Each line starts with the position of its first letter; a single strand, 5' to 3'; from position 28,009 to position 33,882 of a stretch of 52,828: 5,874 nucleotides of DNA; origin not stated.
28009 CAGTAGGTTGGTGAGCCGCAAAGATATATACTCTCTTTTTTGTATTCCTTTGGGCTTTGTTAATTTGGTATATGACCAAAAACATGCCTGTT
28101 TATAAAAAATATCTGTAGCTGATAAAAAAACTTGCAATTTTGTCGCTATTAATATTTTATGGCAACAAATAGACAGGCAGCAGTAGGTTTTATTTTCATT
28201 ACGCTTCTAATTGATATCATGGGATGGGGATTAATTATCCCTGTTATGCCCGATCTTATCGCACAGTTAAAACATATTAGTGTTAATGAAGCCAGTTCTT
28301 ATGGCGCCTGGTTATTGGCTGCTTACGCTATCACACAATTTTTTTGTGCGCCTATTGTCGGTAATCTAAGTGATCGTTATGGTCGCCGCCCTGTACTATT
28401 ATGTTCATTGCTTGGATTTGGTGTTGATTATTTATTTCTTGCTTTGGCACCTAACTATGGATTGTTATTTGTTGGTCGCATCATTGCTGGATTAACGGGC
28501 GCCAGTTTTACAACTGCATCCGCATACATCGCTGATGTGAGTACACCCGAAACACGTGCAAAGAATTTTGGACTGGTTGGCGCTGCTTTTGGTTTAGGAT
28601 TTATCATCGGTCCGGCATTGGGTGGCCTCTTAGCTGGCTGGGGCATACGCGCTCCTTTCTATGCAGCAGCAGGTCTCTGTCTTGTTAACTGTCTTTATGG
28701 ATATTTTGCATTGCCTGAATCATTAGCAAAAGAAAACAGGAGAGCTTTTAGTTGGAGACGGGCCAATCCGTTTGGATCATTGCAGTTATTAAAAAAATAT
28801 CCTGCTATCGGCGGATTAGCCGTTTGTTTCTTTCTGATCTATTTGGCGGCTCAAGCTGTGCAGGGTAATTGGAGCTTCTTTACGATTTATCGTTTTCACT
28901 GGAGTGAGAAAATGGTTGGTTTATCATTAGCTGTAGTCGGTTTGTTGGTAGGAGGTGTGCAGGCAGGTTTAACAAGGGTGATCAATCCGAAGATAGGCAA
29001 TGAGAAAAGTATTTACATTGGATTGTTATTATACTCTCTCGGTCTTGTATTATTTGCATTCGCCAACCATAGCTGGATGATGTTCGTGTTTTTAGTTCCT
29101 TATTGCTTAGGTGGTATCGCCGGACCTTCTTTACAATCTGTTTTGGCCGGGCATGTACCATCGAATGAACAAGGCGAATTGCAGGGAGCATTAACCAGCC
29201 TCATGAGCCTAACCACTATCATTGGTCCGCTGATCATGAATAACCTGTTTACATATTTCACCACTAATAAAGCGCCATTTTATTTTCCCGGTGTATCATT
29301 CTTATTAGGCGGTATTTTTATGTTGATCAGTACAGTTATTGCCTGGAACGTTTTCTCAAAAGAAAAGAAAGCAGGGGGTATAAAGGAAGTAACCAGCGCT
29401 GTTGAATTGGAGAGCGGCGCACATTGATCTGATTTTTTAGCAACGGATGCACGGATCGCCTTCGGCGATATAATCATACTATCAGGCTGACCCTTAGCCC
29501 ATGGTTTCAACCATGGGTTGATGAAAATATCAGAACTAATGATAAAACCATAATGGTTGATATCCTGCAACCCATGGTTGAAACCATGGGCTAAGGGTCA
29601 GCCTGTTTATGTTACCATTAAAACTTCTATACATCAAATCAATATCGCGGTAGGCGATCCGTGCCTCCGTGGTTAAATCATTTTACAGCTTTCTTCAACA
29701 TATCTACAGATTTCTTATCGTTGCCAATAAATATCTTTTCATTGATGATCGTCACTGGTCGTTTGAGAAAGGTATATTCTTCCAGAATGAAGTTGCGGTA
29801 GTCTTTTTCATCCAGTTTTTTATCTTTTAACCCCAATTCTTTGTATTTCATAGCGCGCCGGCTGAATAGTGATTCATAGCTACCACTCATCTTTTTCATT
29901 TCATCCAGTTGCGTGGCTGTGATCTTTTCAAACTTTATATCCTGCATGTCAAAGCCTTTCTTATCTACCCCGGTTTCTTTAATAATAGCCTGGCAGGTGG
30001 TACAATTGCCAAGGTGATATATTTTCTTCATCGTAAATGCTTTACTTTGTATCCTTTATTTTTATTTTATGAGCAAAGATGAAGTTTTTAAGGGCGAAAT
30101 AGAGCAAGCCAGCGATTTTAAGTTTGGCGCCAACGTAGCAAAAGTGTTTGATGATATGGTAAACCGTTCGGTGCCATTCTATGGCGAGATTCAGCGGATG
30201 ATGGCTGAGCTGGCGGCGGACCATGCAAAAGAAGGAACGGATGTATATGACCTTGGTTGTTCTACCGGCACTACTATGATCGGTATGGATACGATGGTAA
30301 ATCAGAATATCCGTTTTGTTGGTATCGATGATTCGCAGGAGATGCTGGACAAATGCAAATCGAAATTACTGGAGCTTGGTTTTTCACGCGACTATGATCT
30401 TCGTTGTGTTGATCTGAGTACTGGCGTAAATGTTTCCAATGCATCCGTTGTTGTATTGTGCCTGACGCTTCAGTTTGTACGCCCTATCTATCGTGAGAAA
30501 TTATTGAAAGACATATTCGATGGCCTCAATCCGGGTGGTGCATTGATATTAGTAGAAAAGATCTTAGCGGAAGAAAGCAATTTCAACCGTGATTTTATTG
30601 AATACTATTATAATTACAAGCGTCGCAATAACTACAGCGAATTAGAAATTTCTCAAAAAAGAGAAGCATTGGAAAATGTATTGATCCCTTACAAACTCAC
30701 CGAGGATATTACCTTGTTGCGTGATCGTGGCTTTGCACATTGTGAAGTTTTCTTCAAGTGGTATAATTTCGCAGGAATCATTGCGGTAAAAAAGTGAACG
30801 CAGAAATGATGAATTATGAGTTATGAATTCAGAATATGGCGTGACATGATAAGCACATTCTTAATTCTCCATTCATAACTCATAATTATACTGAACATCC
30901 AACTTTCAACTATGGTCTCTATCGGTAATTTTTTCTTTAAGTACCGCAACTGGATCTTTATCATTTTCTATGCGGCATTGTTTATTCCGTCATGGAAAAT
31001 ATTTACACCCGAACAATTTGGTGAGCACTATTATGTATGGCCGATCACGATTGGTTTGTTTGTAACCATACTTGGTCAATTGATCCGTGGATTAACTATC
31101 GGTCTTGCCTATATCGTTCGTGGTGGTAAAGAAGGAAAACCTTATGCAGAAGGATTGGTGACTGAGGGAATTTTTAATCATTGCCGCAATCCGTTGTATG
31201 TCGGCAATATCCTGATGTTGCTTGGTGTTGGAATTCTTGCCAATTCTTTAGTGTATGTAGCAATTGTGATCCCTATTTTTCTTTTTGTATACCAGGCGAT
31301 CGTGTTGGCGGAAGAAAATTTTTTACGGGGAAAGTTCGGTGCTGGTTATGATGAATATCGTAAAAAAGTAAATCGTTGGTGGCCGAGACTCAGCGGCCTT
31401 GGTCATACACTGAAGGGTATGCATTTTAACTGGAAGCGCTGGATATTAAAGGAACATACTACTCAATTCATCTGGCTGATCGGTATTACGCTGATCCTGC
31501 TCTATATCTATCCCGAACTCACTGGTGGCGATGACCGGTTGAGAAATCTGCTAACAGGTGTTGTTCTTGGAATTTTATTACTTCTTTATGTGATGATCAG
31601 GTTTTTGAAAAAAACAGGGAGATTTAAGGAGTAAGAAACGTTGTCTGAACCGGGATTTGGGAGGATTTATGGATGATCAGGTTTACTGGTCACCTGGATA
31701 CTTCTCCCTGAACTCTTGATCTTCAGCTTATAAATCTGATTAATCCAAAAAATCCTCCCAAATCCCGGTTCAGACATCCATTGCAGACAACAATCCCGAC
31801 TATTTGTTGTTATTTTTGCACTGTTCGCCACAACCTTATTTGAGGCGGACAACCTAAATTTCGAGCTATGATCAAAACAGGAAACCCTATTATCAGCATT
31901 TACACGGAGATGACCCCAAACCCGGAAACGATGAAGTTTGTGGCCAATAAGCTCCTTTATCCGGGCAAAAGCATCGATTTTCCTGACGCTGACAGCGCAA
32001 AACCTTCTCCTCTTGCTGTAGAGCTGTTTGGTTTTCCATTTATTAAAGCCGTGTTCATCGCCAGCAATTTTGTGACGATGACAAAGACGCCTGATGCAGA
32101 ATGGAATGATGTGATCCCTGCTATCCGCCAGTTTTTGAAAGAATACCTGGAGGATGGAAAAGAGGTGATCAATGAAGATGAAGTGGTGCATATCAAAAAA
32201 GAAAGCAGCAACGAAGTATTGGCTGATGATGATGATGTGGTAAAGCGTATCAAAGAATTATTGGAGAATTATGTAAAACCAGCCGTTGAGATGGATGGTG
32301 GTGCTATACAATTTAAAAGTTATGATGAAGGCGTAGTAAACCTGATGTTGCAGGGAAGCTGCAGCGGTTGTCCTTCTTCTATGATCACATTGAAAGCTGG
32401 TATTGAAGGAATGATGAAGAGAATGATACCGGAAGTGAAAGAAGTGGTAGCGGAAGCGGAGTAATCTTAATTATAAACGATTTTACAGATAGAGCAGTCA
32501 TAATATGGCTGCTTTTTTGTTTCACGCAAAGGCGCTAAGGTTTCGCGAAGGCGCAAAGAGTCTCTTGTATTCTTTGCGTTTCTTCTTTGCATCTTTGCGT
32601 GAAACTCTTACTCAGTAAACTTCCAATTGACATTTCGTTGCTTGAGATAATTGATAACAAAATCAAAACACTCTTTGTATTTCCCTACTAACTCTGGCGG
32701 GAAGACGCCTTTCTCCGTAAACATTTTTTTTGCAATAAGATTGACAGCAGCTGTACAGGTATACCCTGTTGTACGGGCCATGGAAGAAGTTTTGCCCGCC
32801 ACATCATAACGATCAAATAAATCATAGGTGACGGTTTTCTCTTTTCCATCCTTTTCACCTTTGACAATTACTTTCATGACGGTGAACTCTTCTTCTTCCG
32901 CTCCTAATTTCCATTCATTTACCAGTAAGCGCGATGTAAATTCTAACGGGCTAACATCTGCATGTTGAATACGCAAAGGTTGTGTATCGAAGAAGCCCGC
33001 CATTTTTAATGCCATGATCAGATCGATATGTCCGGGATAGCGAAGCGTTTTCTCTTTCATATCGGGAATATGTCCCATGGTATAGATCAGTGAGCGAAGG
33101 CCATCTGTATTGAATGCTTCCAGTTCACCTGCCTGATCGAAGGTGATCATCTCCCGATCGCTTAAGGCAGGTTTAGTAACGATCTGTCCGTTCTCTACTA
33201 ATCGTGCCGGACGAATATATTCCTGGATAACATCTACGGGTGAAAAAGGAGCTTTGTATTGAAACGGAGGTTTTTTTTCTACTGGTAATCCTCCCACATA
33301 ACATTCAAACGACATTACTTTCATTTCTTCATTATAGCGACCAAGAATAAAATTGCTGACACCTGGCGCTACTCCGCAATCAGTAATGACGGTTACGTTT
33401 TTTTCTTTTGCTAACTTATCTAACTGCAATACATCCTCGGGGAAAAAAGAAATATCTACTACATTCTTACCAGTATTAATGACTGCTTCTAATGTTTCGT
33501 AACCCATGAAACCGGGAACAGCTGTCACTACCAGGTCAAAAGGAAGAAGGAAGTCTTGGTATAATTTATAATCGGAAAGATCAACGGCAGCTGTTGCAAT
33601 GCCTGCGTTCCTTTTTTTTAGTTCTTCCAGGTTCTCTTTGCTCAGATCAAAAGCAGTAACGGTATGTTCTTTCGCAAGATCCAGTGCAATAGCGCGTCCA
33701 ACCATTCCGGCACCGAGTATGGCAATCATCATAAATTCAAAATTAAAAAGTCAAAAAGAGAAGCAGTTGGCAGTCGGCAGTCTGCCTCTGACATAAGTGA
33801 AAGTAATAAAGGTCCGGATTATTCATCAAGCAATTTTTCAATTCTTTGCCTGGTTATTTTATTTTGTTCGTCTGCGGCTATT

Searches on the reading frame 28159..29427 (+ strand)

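Call 12: search_protein_families(library=pfam, proteins=[window:28159-29427:+], max_evalue=0.01)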
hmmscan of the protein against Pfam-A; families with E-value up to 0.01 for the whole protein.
window:28159-29427:+ (422 aa): 4 families
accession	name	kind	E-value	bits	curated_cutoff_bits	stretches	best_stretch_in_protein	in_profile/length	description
PF07690.21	MFS_1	-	8.2e-60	203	33.4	2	12-311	1-301/347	Major Facilitator Superfamily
PF00083.30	Sugar_tr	-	1.9e-16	60.5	22.3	1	44-188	43-194/452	Sugar (and other) transporter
PF06779.20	MFS_4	-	0.003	17.4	26.3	1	27-383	13-358/364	Uncharacterised MFS-type transporter YbfB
PF16311.10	TMEM100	-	0.004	17.2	34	0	375-407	86-118/133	Transmembrane protein 100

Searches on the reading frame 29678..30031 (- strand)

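Call 12: search_protein_families(library=pfam, proteins=[window:29678-30031:-], max_evalue=0.01)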
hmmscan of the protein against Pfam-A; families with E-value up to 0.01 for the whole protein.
window:29678-30031:- (117 aa): 1 family
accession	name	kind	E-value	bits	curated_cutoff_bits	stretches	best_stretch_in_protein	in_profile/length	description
PF03960.21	ArsC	-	3.6e-13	50.1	24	1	5-109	1-76/79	ArsC family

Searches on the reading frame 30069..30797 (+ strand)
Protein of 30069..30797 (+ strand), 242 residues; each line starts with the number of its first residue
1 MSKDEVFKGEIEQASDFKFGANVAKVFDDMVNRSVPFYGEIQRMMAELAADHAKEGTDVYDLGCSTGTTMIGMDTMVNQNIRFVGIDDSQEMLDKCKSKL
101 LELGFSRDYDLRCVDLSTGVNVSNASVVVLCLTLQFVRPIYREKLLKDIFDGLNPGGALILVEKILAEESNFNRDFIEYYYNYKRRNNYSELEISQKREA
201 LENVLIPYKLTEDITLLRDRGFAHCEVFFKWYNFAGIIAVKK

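Call 12: search_protein_families(library=pfam, proteins=[window:30069-30797:+], max_evalue=0.01)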
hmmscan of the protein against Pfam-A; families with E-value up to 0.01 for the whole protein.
window:30069-30797:+ (242 aa): 8 families
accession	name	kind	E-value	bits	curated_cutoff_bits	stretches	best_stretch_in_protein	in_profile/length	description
PF13649.12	Methyltransf_25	-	2e-10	41.6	27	1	59-157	1-97/97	Methyltransferase domain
PF13847.12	Methyltransf_31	-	5.6e-08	33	27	1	54-109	2-56/145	Methyltransferase domain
PF01209.24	Ubie_methyltran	-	1.1e-07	31.9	20.1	1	50-181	42-171/233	ubiE/COQ5 methyltransferase family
PF08242.18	Methyltransf_12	-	1.8e-07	32.2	30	1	61-159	2-98/98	Methyltransferase domain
PF08241.18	Methyltransf_11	-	2.6e-07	31.6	21.2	1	61-161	2-95/95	Methyltransferase domain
PF01135.25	PCMT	-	0.00027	21.2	20.3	1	45-119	65-136/210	Protein-L-isoaspartate(D-aspartate) O-methyltransferase (PCMT)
PF09243.16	Rsm22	-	0.0078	16.1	23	0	55-164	34-141/275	Mitochondrial small ribosomal subunit Rsm22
PF07021.18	MetW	-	0.0082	16.2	21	0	50-138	8-89/193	Methionine biosynthesis protein MetW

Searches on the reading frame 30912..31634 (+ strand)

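Call 12: search_protein_families(library=pfam, proteins=[window:30912-31634:+], max_evalue=0.01)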
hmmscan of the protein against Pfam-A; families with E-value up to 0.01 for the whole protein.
window:30912-31634:+ (240 aa): 2 families
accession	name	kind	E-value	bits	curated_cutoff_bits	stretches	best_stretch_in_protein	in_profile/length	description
PF04191.18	PEMT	-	3.6e-11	43.9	25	1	80-143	40-103/105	Phospholipid methyltransferase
PF04140.19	ICMT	-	0.00027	21.7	24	1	82-124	35-77/95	Isoprenylcysteine carboxyl methyltransferase (ICMT) family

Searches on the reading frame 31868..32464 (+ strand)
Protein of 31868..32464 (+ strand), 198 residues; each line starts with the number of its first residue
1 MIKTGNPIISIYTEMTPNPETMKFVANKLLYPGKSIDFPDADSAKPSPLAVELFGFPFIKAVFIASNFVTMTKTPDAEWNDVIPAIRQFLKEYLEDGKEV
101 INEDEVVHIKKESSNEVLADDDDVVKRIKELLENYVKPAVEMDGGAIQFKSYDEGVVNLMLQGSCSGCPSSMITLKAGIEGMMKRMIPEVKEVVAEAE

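Call 12: search_protein_families(library=pfam, proteins=[window:31868-32464:+], max_evalue=0.01)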
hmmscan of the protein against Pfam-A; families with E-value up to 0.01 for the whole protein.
window:31868-32464:+ (198 aa): 2 families
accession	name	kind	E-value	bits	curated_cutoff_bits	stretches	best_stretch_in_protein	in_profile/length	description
PF08712.16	Nfu_N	-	1.7e-29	102.1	27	1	11-97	1-88/88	Scaffold protein Nfu/NifU N terminal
PF01106.22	NifU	-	3.3e-25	88.5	27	1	128-194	1-67/67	NifU-like domain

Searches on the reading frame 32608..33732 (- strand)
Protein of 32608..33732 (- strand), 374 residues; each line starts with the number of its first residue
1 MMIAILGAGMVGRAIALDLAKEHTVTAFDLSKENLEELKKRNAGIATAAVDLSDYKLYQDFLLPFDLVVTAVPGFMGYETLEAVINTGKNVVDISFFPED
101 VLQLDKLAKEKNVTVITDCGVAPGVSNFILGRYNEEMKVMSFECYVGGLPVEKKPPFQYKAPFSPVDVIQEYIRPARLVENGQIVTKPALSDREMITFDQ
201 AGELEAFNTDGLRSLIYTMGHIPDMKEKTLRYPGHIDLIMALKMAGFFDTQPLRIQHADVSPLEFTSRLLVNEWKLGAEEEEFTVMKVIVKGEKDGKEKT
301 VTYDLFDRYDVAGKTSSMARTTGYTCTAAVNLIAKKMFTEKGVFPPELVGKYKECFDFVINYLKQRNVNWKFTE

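Call 11: search_protein_families(library=pfam, proteins=[window:32608-33732:-], max_evalue=0.01)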
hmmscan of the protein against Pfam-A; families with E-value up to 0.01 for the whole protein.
window:32608-33732:- (374 aa): 12 families
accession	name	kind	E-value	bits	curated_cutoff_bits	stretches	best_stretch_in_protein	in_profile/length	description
PF16653.10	Sacchrp_dh_C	-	1.7e-48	166.5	31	1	120-366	1-263/265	Saccharopine dehydrogenase C-terminal domain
PF03435.24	Sacchrp_dh_NADP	-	5.5e-16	59.5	25.1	1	3-116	1-129/129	Saccharopine dehydrogenase NADP binding domain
PF03807.23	F420_oxidored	-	2e-05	25.5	21.6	1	3-95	2-92/94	NADP oxidoreductase coenzyme F420-dependent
PF03446.21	NAD_binding_2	-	3.6e-05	24.3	21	1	3-125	2-123/161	NAD binding domain of 6-phosphogluconate dehydrogenase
PF02558.23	ApbA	-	0.00012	22.2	22.2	1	3-72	1-74/150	Ketopantoate reductase PanE/ApbA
PF02254.24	TrkA_N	-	0.00023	21.9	23.8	1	3-52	1-49/116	TrkA-N domain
PF01262.27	AlaDh_PNT_C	-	0.00038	20.4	23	1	3-72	31-100/214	Alanine dehydrogenase/PNT, C-terminal domain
PF01266.30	DAO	-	0.0025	17.8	27.9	1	3-53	2-55/353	FAD dependent oxidoreductase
PF01210.29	NAD_Gly3P_dh_N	-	0.0028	18.1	23.1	1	3-43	2-43/158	NAD-dependent glycerol-3-phosphate dehydrogenase N-terminus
PF01408.29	GFO_IDH_MocA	-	0.0038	18.3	24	1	3-116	3-117/120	Oxidoreductase family, NAD-binding Rossmann fold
PF13649.12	Methyltransf_25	-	0.0038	18.3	27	0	7-84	7-85/97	Methyltransferase domain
PF02737.24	3HCDH_N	-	0.0042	17.5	22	1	3-44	2-44/180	3-hydroxyacyl-CoA dehydrogenase, NAD binding domain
